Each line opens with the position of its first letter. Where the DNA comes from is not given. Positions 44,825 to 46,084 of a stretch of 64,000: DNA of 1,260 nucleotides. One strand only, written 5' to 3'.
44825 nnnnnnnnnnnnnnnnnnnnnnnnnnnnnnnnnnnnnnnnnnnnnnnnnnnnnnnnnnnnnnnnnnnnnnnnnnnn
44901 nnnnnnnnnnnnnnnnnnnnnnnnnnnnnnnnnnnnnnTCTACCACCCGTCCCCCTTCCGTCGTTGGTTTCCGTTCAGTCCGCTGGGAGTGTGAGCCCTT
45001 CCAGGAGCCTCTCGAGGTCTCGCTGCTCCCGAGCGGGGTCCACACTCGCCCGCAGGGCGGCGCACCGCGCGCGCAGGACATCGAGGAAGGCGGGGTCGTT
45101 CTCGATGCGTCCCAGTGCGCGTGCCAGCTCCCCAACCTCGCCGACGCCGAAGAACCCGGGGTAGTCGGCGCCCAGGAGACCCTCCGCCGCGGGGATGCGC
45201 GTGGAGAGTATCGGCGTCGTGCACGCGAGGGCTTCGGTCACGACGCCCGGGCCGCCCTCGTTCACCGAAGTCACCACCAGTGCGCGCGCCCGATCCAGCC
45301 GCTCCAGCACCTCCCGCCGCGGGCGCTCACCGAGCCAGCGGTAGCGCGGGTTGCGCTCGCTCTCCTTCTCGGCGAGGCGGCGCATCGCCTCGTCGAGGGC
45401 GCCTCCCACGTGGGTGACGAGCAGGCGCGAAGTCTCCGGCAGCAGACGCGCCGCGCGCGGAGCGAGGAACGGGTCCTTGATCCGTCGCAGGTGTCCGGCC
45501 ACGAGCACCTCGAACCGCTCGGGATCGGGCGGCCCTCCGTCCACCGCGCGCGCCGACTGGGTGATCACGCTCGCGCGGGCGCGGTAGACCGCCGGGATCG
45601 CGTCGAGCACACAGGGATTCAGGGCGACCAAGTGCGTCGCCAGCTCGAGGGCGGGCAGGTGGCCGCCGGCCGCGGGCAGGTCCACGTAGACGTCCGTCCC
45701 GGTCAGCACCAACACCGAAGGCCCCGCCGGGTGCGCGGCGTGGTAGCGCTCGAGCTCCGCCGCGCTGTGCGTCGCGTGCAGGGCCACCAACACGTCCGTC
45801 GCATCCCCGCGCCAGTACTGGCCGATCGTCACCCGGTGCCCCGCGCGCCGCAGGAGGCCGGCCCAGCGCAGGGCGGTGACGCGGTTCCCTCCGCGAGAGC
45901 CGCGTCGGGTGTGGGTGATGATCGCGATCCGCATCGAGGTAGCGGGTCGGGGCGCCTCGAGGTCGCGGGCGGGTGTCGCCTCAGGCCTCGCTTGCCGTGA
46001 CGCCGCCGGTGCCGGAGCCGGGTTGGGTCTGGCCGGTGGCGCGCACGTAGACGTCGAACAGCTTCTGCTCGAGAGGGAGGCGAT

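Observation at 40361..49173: Seven-gene operon: twin B12-radical SAM enzymes, GT-B glycosyltransferase, Thr-type AP-superfamily enzyme, GATase, Rrf2 regulator, anchored unknown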

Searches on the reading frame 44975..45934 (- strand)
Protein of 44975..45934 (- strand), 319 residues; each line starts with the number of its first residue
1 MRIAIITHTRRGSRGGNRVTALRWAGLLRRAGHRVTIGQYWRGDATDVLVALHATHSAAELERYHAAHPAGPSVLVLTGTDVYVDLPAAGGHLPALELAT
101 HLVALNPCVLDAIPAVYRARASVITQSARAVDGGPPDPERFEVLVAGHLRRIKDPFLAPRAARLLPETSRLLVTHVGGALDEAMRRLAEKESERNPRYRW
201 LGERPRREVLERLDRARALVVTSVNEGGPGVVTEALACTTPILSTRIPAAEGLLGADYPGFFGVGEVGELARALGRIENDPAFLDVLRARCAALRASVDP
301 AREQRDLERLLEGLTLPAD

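Call 3: search_protein_families(library=pfam, proteins=[window:44975-45934:-], max_evalue=0.01)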
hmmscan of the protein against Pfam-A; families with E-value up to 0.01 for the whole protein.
window:44975-45934:- (319 aa): 3 families
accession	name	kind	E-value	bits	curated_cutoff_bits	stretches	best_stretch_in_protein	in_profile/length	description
PF00534.26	Glycos_transf_1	-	1.3e-15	57.7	26.4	1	137-283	12-161/172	Glycosyl transferases group 1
PF13692.12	Glyco_trans_1_4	-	1.9e-10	41.6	27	1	143-277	4-139/142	Glycosyl transferases group 1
PF20706.3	GT4-conflict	-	0.00062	19.3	26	1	133-244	190-310/385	Family 4 Glycosyltransferase in conflict systems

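Call 4: search_protein_families(library=ncbifam, proteins=[window:44975-45934:-], max_evalue=0.01)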
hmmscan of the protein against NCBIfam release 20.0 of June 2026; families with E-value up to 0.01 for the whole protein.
window:44975-45934:- (319 aa): 8 families
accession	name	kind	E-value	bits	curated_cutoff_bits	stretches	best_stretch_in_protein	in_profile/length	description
TIGR04348.1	TIGR04348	equivalog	1.1e-98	330.1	300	1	3-312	1-309/310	selenoneine biosynthesis selenosugar synthase SenB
NF038229.1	Glyco4_Geo_Pelo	equivalog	1.1e-24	87.1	400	1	2-313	1-335/338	GPMC system family 4 glycosyltransferase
NF041876.1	EPS_EpsE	equivalog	2.6e-06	26.9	400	1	197-287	277-368/389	exopolysaccharide biosynthesis GT4 family glycosyltransferase EpsE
NF047684.1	TeichurnBiosyTuaC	equivalog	5.2e-06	25.6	550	1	173-256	250-330/391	teichuronic acid biosynthesis protein TuaC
TIGR04047.1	MSMEG_0565_glyc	hypoth_equivalog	8.7e-06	25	259.85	1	205-282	266-343/373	MSMEG_0565 family glycosyltransferase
TIGR03088.1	stp2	hypoth_equivalog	9.2e-05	21.6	409.05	1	199-282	258-340/374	TIGR03088 family PEP-CTERM/XrtA system glycosyltransferase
NF041010.1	glycosy_Agl16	equivalog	0.00011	21.2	575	1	182-279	222-317/352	glycosylation protein Agl16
TIGR03449.1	mycothiol_MshA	equivalog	0.00044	19.2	462.5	1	143-249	223-337/406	D-inositol-3-phosphate glycosyltransferase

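Call 10: search_solved_structures(query=window:44975-45934:-, show_alignments=1)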
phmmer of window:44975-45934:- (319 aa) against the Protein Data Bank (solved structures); distinct sequences matched with E-value up to 0.001: 4.
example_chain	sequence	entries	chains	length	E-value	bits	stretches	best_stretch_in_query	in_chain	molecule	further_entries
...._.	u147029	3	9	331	1.2e-47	166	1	4-317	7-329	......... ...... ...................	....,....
8fbx_A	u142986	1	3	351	1.5e-47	165.7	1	4-317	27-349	Selenosugar synthase SenB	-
8jjn_C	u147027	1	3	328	1.8e-47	165.5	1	4-313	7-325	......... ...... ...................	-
8k5u_A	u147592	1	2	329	2.3e-42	148.7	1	3-283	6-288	Se glycosyltransferase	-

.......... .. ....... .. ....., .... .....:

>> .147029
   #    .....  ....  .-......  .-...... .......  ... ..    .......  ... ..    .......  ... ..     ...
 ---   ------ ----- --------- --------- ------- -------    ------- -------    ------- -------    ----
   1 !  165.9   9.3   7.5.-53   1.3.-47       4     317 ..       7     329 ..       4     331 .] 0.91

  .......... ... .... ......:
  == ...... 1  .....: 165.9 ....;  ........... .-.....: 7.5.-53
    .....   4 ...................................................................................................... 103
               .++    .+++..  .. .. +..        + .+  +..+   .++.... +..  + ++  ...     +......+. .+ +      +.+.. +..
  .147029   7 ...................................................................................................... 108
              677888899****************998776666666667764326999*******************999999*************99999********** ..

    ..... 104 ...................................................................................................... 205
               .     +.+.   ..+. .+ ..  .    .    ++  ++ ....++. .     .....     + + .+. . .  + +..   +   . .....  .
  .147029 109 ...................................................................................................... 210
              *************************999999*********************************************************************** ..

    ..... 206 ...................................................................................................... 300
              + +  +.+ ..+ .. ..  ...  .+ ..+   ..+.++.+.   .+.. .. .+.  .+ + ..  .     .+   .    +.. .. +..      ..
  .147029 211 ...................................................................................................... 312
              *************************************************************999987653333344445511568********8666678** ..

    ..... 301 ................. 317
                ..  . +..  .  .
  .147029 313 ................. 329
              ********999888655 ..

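Call 25: find_homologous_proteins(query=window:44975-45934:-, max_evalue=1e-10)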
Query window:44975-45934:- (319 aa): 2336 proteins with E <= 1e-10 among 8000 candidates; the best 120 are listed.
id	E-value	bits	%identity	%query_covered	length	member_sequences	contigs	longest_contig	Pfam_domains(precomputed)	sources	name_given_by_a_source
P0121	1.8e-203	693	100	100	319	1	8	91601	PF00534.27,PF13692.13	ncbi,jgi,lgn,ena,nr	ncbi:MAG: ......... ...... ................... [Planctomycetes bacterium]|jgi:putative glycosyltrans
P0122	1.9e-90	322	56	98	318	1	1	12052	PF00534.27,PF13692.13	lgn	-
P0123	2.4e-89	318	56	98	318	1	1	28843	PF00534.27,PF13692.13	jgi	-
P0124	1.4e-86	309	51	97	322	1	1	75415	PF00534.27,PF13692.13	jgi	jgi:putative glycosyltransferase (TIGR04348 family)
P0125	3.7e-86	307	50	99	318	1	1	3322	PF00534.27,PF13692.13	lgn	-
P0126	6.4e-86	307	55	96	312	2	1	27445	PF00534.27,PF13692.13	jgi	-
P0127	4.9e-85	304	50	99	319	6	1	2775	PF00534.27,PF13692.13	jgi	jgi:putative glycosyltransferase (TIGR04348 family)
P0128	1.3e-84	302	51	98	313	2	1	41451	PF00534.27,PF13692.13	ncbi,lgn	ncbi:MAG: putative glycosyltransferase (TIGR04348 family) [Planctomycetota bacterium]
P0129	1.9e-84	302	54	99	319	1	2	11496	PF00534.27,PF13692.13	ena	-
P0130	3.9e-84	301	51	98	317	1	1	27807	PF00534.27,PF20706.4,PF13692.13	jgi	jgi:putative glycosyltransferase (TIGR04348 family)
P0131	4.8e-84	300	53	98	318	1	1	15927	PF00534.27,PF13692.13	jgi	jgi:putative glycosyltransferase (TIGR04348 family)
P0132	5.0e-84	300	50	98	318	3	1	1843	PF00534.27,PF13692.13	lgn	-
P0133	5.3e-84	300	50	98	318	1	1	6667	PF00534.27,PF13692.13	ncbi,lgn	-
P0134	9.5e-84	299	53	99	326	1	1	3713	PF00534.27,PF20706.4,PF13692.13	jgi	jgi:putative glycosyltransferase (TIGR04348 family)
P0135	2.3e-83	298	51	99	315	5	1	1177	PF00534.27,PF13692.13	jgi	-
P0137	2.8e-83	298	52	98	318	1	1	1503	PF00534.27,PF13692.13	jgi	jgi:putative glycosyltransferase (TIGR04348 family)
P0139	6.3e-83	297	52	97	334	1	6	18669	PF00534.27,PF13692.13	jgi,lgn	jgi:putative glycosyltransferase (TIGR04348 family)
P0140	8.6e-83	296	52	97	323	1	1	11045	PF00534.27,PF13692.13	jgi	jgi:putative glycosyltransferase (TIGR04348 family)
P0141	9.6e-83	296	52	98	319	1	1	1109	PF00534.27,PF13692.13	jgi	jgi:putative glycosyltransferase (TIGR04348 family)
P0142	1.3e-82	296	50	98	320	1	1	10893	PF00534.27,PF13692.13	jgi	jgi:putative glycosyltransferase (TIGR04348 family)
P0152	5.2e-82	294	50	98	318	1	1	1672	PF00534.27,PF13692.13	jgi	jgi:putative glycosyltransferase (TIGR04348 family)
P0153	5.7e-82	294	51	99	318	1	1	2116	PF00534.27,PF13692.13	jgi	jgi:putative glycosyltransferase (TIGR04348 family)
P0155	6.3e-82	293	51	98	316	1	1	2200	PF00534.27,PF13692.13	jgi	jgi:putative glycosyltransferase (TIGR04348 family)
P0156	7.3e-82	293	52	99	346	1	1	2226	PF00534.27,PF13692.13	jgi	jgi:putative glycosyltransferase (TIGR04348 family)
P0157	8.4e-82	293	50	98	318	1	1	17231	PF00534.27,PF13692.13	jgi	jgi:putative glycosyltransferase (TIGR04348 family)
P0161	9.8e-82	293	50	98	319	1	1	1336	PF00534.27,PF13692.13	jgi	jgi:putative glycosyltransferase (TIGR04348 family)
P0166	1.4e-81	292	52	98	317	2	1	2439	PF00534.27,PF13692.13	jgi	jgi:putative glycosyltransferase (TIGR04348 family)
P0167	1.5e-81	292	50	98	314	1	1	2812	PF00534.27,PF20706.4,PF13692.13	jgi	jgi:putative glycosyltransferase (TIGR04348 family)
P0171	1.9e-81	292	50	98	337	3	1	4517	PF00534.27,PF13692.13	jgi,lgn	jgi:putative glycosyltransferase (TIGR04348 family)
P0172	2.0e-81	292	52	97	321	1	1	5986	PF00534.27,PF20706.4,PF13692.13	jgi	jgi:putative glycosyltransferase (TIGR04348 family)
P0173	2.1e-81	292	50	98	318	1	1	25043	PF00534.27,PF20706.4,PF13692.13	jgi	jgi:putative glycosyltransferase (TIGR04348 family)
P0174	2.2e-81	292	52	98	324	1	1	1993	PF00534.27,PF20706.4,PF13692.13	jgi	jgi:putative glycosyltransferase (TIGR04348 family)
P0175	2.2e-81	292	52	98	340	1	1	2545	PF00534.27,PF13692.13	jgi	jgi:putative glycosyltransferase (TIGR04348 family)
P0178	3.1e-81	291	52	99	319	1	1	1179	PF00534.27,PF13692.13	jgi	jgi:putative glycosyltransferase (TIGR04348 family)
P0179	3.4e-81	291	48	99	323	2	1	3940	PF00534.27,PF13692.13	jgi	jgi:putative glycosyltransferase (TIGR04348 family)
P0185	5.0e-81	291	51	98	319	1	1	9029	PF00534.27,PF13692.13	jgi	jgi:putative glycosyltransferase (TIGR04348 family)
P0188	5.7e-81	290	50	97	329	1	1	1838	PF00534.27,PF13692.13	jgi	jgi:putative glycosyltransferase (TIGR04348 family)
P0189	5.8e-81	290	51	98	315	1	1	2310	PF00534.27,PF13692.13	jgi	jgi:putative glycosyltransferase (TIGR04348 family)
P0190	7.5e-81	290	51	98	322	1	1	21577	PF00534.27,PF13692.13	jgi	jgi:putative glycosyltransferase (TIGR04348 family)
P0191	7.6e-81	290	47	98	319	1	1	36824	PF00534.27,PF13692.13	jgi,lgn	jgi:putative glycosyltransferase (TIGR04348 family)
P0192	7.9e-81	290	52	100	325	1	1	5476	PF00534.27,PF20706.4,PF13692.13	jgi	jgi:putative glycosyltransferase (TIGR04348 family)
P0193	8.3e-81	290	52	97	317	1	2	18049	PF00534.27,PF13692.13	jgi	jgi:putative glycosyltransferase (TIGR04348 family)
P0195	1.2e-80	289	49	98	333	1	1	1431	PF00534.27,PF13692.13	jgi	jgi:putative glycosyltransferase (TIGR04348 family)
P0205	2.6e-80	288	50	98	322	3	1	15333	PF00534.27,PF13692.13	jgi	jgi:putative glycosyltransferase (TIGR04348 family)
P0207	2.7e-80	288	50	97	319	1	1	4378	PF00534.27,PF13692.13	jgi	jgi:putative glycosyltransferase (TIGR04348 family)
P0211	3.2e-80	288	50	97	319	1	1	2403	PF00534.27,PF20706.4,PF13692.13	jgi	jgi:putative glycosyltransferase (TIGR04348 family)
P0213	3.4e-80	288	50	99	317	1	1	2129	PF00534.27,PF13692.13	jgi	jgi:putative glycosyltransferase (TIGR04348 family)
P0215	3.9e-80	288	49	98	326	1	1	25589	PF00534.27,PF13692.13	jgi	jgi:putative glycosyltransferase (TIGR04348 family)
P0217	4.6e-80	287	53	97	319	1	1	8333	PF00534.27,PF13692.13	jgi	jgi:putative glycosyltransferase (TIGR04348 family)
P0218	4.7e-80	287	50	98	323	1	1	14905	PF00534.27,PF13692.13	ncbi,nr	ncbi:MAG: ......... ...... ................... [Planctomycetes bacterium]|nr:TIGR04348 family glycos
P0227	7.3e-80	287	50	98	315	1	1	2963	PF00534.27,PF20706.4,PF13692.13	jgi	jgi:putative glycosyltransferase (TIGR04348 family)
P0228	7.4e-80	287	49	99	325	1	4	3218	PF00534.27,PF13692.13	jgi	jgi:putative glycosyltransferase (TIGR04348 family)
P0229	7.9e-80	287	48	97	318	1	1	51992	PF00534.27,PF13692.13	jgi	jgi:putative glycosyltransferase (TIGR04348 family)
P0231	8.6e-80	286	49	100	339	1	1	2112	PF00534.27,PF20706.4,PF13692.13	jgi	jgi:putative glycosyltransferase (TIGR04348 family)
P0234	1.0e-79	286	49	98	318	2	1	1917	PF00534.27,PF13692.13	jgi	jgi:putative glycosyltransferase (TIGR04348 family)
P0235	1.1e-79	286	50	98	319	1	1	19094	PF00534.27,PF13692.13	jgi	jgi:putative glycosyltransferase (TIGR04348 family)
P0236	1.2e-79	286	51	98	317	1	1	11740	PF00534.27,PF13692.13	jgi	jgi:putative glycosyltransferase (TIGR04348 family)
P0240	2.0e-79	285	51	99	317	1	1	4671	PF00534.27,PF13692.13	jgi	jgi:putative glycosyltransferase (TIGR04348 family)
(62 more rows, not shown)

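Call 27: find_encoding_contigs(protein=P0121, flank=10000, max_places=3)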
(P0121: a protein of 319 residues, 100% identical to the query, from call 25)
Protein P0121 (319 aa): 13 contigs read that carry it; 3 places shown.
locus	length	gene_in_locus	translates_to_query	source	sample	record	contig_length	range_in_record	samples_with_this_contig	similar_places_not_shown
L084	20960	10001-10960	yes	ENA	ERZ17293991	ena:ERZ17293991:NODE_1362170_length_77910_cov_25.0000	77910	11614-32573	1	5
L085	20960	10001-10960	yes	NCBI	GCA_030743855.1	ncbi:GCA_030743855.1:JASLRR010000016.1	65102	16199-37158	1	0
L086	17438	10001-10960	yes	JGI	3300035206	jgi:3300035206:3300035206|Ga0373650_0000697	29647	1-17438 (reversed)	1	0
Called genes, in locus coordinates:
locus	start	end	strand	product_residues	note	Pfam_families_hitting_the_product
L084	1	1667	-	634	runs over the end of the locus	PF00664:ABC_membrane, PF00005:ABC_tran, PF02463:SMC_N (faint)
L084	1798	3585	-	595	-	-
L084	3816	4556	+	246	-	-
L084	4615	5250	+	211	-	-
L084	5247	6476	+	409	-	-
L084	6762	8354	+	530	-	PF02310:B12-binding, PF04055:Radical_SAM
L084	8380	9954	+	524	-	PF02310:B12-binding, PF04055:Radical_SAM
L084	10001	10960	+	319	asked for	PF00534:Glycos_transf_1, PF13692:Glyco_trans_1_4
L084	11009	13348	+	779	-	PF00884:Sulfatase, PF01663:Phosphodiest (weak), PF16347:SGSH_C (faint)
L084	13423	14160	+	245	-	PF00117:GATase, PF07722:Peptidase_C26 (faint)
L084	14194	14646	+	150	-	PF02082:Rrf2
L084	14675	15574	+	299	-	-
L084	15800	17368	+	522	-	-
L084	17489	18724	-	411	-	PF07396:Porin_O_P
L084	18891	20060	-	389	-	PF02163:Peptidase_M50, PF00571:CBS (faint)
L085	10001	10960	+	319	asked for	PF00534:Glycos_transf_1, PF13692:Glyco_trans_1_4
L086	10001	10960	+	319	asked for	PF00534:Glycos_transf_1, PF13692:Glyco_trans_1_4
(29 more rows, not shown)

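Call 28: find_encoding_contigs(protein=P0128, flank=10000, max_places=2)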
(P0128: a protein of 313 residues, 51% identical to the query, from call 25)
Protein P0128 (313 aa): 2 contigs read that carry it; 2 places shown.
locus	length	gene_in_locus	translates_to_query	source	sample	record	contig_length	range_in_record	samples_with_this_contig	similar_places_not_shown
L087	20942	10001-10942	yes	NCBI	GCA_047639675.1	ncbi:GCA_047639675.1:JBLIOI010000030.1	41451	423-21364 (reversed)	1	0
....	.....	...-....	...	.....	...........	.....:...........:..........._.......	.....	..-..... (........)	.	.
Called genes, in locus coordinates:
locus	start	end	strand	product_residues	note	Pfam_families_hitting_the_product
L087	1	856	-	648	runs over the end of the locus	PF00664:ABC_membrane, PF00005:ABC_tran, PF02463:SMC_N (weak)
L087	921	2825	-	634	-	-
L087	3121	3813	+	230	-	-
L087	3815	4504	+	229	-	-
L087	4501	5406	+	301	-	-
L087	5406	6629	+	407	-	-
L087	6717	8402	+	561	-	PF02310:B12-binding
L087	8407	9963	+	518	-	PF02310:B12-binding, PF04055:Radical_SAM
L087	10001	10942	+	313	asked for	PF00534:Glycos_transf_1, PF13692:Glyco_trans_1_4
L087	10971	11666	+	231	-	PF00117:GATase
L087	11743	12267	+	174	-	PF02082:Rrf2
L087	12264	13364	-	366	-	PF13398:Peptidase_M50B, PF02163:Peptidase_M50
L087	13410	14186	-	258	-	-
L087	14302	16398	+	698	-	PF00069:Pkinase, PF01636:APH (faint), PF07714:PK_Tyr_Ser-Thr, PF13428:TPR_14 (faint), PF03109:ABC1, PF07719:TPR_2 (faint), PF13432:TPR_16 (faint), PF13181:TPR_8 (faint), +2 more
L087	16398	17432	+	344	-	PF00561:Abhydrolase_1, PF12697:Abhydrolase_6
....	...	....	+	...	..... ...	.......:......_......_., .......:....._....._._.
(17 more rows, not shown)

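Call 29: find_encoding_contigs(protein=P0123, flank=10000, max_places=2)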
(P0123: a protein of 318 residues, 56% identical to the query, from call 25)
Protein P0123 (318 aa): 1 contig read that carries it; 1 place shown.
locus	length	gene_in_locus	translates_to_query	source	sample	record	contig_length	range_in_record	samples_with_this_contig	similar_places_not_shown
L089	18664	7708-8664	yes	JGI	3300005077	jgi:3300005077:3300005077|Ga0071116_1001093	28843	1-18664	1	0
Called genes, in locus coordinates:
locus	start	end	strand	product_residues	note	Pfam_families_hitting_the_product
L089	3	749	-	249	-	?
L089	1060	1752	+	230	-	-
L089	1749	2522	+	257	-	-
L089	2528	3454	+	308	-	-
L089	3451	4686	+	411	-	-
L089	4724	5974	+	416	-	-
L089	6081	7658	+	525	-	PF02310:B12-binding, PF04055:Radical_SAM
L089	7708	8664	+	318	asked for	PF00534:Glycos_transf_1, PF13692:Glyco_trans_1_4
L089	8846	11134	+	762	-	PF01627:Hpt, PF02895:H-kinase_dim, PF02518:HATPase_c, PF01584:CheW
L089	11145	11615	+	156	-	PF01584:CheW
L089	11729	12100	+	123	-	PF00072:Response_reg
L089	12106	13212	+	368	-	PF00072:Response_reg, PF01339:CheB_methylest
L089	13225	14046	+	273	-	PF03705:CheR_N, PF01739:CheR, PF08241:Methyltransf_11 (faint), PF08242:Methyltransf_12 (faint), PF13649:Methyltransf_25 (faint)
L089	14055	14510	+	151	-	PF13690:CheX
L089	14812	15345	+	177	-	PF02082:Rrf2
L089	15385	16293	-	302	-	PF00582:Usp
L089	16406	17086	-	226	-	PF00072:Response_reg (weak), PF00196:GerE (weak)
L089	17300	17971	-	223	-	PF00072:Response_reg, PF00196:GerE, PF08281:Sigma70_r4_2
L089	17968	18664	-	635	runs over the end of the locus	PF08448:PAS_4, PF08447:PAS_3 (weak), PF00989:PAS, PF13426:PAS_9, PF08448:PAS_4, PF13426:PAS_9, PF00512:HisKA (weak), PF02518:HATPase_c, +2 more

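Call 37: find_encoding_contigs(protein=P0124, flank=8000, max_places=1)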
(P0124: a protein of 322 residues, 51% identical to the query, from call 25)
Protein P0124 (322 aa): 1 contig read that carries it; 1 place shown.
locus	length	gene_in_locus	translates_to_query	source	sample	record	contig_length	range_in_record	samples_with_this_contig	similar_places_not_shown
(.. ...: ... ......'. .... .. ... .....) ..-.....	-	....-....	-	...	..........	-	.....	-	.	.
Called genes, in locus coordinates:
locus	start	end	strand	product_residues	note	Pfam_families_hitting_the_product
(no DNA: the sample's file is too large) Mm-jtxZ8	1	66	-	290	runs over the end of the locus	PF01145:Band_7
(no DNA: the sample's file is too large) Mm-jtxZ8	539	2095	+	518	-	PF00884:Sulfatase, PF01663:Phosphodiest (faint), PF16347:SGSH_C (weak)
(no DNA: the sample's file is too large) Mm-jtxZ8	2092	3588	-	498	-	-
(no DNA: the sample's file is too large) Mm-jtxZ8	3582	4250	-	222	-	PF00005:ABC_tran, PF13304:AAA_21 (faint)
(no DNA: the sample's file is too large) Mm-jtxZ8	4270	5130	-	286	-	PF12974:Phosphonate-bd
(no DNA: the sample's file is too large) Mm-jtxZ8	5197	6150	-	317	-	PF00586:AIRS, PF02769:AIRS_C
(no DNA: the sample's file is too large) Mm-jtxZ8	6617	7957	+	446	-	PF12867:DinB_2, PF03781:FGE-sulfatase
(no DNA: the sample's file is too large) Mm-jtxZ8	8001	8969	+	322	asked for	PF00534:Glycos_transf_1, PF13692:Glyco_trans_1_4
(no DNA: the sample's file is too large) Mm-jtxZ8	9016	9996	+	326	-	PF01636:APH (weak)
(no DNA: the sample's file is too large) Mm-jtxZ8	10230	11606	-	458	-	PF07992:Pyr_redox_2, PF13738:Pyr_redox_3 (weak), PF00070:Pyr_redox, PF02852:Pyr_redox_dim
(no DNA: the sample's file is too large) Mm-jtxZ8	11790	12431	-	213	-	PF01243:PNPOx_N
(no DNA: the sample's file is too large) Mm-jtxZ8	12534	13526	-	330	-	PF12146:Hydrolase_4, PF00561:Abhydrolase_1, PF12697:Abhydrolase_6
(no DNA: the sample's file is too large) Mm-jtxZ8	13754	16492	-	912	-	PF01243:PNPOx_N (weak), PF03473:MOSC, PF03475:YiiM_3-alpha, PF00175:NAD_binding_1, PF00111:Fer2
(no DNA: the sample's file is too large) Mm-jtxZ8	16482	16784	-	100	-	PF27539:Y2318_C (weak)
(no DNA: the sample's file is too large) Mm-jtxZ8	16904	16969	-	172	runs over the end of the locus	PF02627:CMD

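Call 38: find_encoding_contigs(protein=P0126, flank=8000, max_places=1)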
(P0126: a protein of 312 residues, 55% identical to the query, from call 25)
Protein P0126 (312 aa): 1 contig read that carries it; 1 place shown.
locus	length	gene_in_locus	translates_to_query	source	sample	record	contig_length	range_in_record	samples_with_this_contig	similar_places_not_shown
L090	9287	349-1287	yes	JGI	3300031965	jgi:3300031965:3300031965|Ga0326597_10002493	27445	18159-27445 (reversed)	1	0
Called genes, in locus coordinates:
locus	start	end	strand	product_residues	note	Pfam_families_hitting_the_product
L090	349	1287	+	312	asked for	PF00534:Glycos_transf_1, PF13692:Glyco_trans_1_4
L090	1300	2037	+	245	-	PF00117:GATase, PF07722:Peptidase_C26 (faint)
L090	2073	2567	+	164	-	PF02082:Rrf2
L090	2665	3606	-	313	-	PF00005:ABC_tran, PF02463:SMC_N (faint), PF13304:AAA_21 (faint)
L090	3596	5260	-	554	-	PF00528:BPD_transp_1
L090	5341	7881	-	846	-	PF00528:BPD_transp_1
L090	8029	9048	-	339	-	PF12849:PBP_like_2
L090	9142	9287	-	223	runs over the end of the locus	PF01895:PhoU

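Call 39: find_encoding_contigs(protein=P0130, flank=8000, max_places=1)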
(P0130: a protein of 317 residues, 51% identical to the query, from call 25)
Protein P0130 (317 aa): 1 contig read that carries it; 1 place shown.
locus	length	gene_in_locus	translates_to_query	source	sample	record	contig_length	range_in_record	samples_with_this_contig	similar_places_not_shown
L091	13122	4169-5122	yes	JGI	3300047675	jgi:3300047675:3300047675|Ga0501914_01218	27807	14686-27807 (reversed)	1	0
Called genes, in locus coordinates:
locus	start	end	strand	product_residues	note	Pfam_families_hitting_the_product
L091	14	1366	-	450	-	PF23914:TPR_CcmH_CycH (faint), PF12895:ANAPC3 (faint), PF13414:TPR_11 (faint), PF13428:TPR_14 (faint), PF14559:TPR_19, PF13432:TPR_16, PF14559:TPR_19 (weak), PF13432:TPR_16 (weak), +11 more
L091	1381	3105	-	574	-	PF01839:FG-GAP (faint), PF13517:FG-GAP_3, PF07593:UnbV_ASPIC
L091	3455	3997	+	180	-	PF08534:Redoxin, PF00578:AhpC-TSA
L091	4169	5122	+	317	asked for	PF00534:Glycos_transf_1, PF13692:Glyco_trans_1_4, PF20706:GT4-conflict (weak)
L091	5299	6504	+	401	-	PF01960:ArgJ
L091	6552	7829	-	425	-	PF00515:TPR_1 (faint), PF07719:TPR_2 (faint), PF13432:TPR_16 (weak), PF01841:Transglut_core, PF04473:DUF553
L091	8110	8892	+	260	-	-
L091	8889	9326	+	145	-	-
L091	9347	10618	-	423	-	PF07719:TPR_2 (faint), PF12895:ANAPC3 (faint), PF13174:TPR_6 (faint), PF13424:TPR_12 (faint), PF13428:TPR_14 (faint), PF00515:TPR_1 (faint), PF13371:TPR_9 (faint), PF13432:TPR_16, +7 more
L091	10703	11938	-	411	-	PF14559:TPR_19 (weak), PF13371:TPR_9 (weak), PF13428:TPR_14 (weak), PF25062:ARM_TT21_N (weak), PF07719:TPR_2 (weak), PF13432:TPR_16 (weak), PF14559:TPR_19, PF14559:TPR_19, +14 more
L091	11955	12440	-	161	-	-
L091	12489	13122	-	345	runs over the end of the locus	PF07963:N_methyl, PF07596:SBP_bac_10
